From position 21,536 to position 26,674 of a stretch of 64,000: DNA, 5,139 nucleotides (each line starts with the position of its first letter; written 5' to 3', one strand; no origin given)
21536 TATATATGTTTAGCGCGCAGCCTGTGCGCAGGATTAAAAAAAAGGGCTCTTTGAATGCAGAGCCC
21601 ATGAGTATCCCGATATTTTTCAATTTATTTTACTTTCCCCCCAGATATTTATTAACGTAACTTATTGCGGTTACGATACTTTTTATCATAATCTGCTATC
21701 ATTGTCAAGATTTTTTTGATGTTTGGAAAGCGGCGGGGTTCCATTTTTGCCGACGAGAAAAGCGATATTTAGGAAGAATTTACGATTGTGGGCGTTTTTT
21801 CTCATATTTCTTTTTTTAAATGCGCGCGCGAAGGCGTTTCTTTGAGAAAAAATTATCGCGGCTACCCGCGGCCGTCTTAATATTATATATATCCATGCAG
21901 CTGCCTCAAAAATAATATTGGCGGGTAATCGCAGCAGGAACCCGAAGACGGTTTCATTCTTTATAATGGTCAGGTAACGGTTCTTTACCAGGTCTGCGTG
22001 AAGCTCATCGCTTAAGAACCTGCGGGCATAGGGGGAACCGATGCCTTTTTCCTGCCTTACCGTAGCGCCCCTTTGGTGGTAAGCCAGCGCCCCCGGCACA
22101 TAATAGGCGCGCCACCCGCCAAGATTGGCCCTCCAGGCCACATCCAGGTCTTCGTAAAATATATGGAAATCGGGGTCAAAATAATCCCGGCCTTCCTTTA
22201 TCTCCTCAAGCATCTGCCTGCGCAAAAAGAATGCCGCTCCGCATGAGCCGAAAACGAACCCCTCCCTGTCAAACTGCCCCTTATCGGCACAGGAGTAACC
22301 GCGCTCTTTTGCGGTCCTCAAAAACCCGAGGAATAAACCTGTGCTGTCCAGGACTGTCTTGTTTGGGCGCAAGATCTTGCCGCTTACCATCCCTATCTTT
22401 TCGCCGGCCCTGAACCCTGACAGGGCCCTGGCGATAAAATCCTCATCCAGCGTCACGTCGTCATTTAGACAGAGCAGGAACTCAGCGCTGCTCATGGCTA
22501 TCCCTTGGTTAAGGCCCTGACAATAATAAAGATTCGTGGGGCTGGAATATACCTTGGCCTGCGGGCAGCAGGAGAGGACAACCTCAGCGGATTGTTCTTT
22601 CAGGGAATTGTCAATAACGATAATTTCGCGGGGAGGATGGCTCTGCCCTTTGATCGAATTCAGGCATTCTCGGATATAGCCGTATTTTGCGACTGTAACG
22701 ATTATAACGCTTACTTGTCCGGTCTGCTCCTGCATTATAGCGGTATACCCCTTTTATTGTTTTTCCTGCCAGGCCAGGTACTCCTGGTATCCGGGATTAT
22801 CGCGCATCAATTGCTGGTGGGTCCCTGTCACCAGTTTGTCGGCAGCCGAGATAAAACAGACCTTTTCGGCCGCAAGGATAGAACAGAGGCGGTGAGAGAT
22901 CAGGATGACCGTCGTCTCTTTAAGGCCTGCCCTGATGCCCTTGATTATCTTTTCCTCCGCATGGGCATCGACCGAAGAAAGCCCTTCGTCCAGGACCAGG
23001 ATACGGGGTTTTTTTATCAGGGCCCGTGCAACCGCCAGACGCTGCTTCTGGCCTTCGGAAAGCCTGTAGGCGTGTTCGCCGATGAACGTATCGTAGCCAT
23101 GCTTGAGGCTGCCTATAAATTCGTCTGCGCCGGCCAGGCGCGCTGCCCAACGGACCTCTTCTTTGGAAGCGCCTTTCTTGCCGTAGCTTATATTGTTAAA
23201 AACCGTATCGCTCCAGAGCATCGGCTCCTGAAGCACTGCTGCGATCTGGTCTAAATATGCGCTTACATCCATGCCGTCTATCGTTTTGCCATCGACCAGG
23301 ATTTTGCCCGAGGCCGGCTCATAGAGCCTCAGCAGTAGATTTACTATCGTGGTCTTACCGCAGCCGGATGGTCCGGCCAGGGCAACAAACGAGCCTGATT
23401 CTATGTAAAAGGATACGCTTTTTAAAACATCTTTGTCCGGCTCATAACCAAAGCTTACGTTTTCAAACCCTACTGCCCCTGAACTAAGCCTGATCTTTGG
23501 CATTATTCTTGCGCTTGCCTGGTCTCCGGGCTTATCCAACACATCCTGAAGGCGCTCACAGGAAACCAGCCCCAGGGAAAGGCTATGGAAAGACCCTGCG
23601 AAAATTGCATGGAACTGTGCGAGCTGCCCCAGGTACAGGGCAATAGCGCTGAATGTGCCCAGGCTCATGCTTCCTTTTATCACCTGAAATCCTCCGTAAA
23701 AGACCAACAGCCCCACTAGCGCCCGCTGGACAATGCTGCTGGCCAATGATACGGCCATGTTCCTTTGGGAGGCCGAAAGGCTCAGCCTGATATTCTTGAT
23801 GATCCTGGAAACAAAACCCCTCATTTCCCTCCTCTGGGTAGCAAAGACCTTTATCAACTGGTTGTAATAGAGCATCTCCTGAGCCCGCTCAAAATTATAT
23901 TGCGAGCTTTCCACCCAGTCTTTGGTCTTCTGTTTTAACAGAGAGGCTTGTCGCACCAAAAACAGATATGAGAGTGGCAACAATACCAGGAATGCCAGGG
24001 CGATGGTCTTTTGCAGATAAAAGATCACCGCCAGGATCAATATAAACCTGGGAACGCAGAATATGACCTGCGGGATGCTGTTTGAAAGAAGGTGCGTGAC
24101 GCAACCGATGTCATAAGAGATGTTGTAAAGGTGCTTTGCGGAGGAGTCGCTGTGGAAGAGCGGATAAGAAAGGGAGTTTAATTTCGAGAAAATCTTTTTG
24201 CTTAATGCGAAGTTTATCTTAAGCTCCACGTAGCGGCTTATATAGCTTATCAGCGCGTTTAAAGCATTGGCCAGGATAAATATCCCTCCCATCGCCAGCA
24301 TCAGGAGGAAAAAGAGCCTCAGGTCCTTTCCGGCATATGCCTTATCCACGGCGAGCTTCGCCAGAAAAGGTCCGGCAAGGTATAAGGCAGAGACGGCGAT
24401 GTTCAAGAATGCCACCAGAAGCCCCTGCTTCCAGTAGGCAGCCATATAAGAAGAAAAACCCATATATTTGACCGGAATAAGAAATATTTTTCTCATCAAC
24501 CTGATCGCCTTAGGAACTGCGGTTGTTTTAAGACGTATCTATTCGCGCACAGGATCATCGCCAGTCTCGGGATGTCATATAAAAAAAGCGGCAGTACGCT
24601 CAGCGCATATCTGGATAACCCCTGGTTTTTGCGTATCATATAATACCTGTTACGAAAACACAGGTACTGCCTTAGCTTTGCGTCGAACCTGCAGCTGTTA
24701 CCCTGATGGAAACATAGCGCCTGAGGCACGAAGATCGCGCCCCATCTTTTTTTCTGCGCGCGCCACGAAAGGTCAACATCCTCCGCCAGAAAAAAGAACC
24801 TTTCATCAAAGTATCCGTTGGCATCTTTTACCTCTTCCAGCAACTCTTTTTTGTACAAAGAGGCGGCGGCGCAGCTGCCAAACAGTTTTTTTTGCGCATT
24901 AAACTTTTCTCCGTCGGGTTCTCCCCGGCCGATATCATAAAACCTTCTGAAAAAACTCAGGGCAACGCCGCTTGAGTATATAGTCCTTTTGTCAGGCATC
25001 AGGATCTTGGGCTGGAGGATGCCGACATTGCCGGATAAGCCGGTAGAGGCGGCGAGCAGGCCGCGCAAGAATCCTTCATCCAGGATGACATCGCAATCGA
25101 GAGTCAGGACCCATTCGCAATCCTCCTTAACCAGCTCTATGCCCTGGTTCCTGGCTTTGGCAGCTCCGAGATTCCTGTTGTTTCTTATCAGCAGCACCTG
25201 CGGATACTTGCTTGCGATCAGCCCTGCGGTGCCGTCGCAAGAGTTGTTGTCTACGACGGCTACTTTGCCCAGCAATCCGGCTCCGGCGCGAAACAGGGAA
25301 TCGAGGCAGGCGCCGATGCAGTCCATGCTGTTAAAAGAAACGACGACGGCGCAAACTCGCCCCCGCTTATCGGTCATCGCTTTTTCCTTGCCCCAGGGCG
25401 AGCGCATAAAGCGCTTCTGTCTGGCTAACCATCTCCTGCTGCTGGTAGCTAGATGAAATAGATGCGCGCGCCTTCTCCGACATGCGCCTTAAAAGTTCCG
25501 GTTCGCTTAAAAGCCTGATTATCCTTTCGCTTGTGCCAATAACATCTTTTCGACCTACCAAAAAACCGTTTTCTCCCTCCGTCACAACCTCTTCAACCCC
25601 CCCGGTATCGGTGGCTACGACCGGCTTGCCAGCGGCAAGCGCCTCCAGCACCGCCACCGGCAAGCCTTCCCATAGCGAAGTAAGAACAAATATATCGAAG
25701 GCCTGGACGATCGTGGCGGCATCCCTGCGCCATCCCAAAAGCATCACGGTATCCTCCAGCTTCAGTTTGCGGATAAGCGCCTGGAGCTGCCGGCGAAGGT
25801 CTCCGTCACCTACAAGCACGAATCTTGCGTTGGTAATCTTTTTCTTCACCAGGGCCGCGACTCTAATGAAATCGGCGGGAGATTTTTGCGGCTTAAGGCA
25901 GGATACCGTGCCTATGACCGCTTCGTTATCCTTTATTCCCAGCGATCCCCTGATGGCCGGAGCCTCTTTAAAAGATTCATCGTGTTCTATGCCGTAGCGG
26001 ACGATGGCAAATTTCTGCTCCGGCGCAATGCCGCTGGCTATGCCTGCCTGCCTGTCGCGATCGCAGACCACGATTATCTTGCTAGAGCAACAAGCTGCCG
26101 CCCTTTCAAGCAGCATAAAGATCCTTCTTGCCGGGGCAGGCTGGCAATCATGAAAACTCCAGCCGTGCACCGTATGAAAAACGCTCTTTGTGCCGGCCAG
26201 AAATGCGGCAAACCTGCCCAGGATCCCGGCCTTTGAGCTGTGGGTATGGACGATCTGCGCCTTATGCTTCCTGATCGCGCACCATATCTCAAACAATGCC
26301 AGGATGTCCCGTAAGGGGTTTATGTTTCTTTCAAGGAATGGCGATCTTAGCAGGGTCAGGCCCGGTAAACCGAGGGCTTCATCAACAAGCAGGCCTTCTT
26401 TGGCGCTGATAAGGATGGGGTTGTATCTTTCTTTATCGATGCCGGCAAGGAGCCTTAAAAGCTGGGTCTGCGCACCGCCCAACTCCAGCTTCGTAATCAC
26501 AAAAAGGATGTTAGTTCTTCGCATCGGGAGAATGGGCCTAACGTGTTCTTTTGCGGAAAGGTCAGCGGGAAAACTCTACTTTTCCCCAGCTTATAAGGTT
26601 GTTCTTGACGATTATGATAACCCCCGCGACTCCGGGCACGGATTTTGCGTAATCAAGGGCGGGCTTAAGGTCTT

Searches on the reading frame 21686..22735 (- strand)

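Call 44: search_protein_families(library=pfam, proteins=[window:21686-22735:-], max_evalue=0.001)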
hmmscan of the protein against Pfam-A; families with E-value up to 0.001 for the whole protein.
window:21686-22735:- (349 aa): 4 families
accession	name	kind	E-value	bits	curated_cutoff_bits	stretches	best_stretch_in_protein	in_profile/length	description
PF00535.33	Glycos_transf_2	-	5.2e-19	69.2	23.3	1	9-178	1-166/168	Glycosyl transferase family 2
PF13641.12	Glyco_tranf_2_3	-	2.1e-14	54.5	27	1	8-226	3-217/230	Glycosyltransferase like family 2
PF13632.12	Glyco_trans_2_3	-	6.2e-08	33.1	27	1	88-227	3-130/198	Glycosyl transferase family group 2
PF13712.12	Glyco_tranf_2_5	-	5.6e-06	26.7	27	1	71-117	41-88/210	Glycosyltransferase like family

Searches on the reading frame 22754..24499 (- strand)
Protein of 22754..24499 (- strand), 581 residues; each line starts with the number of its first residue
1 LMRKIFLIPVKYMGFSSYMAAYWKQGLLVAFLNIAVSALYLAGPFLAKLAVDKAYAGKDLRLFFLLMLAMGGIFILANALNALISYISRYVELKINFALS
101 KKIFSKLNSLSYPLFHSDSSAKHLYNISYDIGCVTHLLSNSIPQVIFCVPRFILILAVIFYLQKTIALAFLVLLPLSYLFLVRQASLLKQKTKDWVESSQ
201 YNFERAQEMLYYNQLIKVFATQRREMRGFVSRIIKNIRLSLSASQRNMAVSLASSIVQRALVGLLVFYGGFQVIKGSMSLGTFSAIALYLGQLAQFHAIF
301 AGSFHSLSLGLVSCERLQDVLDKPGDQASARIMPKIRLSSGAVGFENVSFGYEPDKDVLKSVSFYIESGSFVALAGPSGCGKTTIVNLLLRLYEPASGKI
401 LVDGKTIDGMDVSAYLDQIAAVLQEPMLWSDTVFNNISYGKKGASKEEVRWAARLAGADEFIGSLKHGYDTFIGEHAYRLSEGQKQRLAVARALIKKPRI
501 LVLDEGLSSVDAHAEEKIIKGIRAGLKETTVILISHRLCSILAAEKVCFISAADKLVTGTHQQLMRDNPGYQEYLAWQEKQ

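Call 44: search_protein_families(library=pfam, proteins=[window:22754-24499:-], max_evalue=0.001)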
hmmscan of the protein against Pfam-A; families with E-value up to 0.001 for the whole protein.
window:22754-24499:- (581 aa): 2 families
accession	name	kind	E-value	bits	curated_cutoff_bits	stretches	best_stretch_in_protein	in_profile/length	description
PF00005.33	ABC_tran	-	1.4e-30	107.1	25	1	359-506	1-135/137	ABC transporter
PF00664.28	ABC_membrane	-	3.8e-19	69.8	28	1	28-293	3-270/274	ABC transporter transmembrane region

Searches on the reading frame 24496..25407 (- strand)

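Call 44: search_protein_families(library=pfam, proteins=[window:24496-25407:-], max_evalue=0.001)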
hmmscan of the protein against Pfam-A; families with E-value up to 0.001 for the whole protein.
window:24496-25407:- (303 aa): 3 families
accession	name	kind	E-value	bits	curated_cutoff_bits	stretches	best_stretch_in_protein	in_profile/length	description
PF00535.33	Glycos_transf_2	-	4.1e-18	66.3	23.3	1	20-192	2-166/168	Glycosyl transferase family 2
PF13632.12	Glyco_trans_2_3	-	2.7e-14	53.9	27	1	99-267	1-157/198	Glycosyl transferase family group 2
PF13641.12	Glyco_tranf_2_3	-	3.5e-12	47.3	27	1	18-246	3-218/230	Glycosyltransferase like family 2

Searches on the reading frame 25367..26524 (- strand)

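Call 44: search_protein_families(library=pfam, proteins=[window:25367-26524:-], max_evalue=0.001)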
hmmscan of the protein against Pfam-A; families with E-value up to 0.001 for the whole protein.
window:25367-26524:- (385 aa): 7 families
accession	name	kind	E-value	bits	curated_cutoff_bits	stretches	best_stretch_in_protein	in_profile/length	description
PF00534.26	Glycos_transf_1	-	2.4e-41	141.6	26.4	1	190-354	4-171/172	Glycosyl transferases group 1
PF13692.12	Glyco_trans_1_4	-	1e-34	120.2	27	1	203-340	3-141/142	Glycosyl transferases group 1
PF13439.12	Glyco_transf_4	-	1.3e-16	61.5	28.5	1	16-182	2-169/170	Glycosyltransferase Family 4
PF13579.12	Glyco_trans_4_4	-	2.2e-16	61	29.7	1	16-178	1-158/158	Glycosyl transferase 4-like domain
PF13524.12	Glyco_trans_1_2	-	5.4e-07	30.1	25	1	231-366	13-139/144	Glycosyl transferase-like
PF13477.12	Glyco_trans_4_2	-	3.4e-05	24.5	23.4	1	23-142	14-127/139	Glycosyl transferase 4-like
PF20706.3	GT4-conflict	-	0.00012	21.6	26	1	246-326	247-331/385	Family 4 Glycosyltransferase in conflict systems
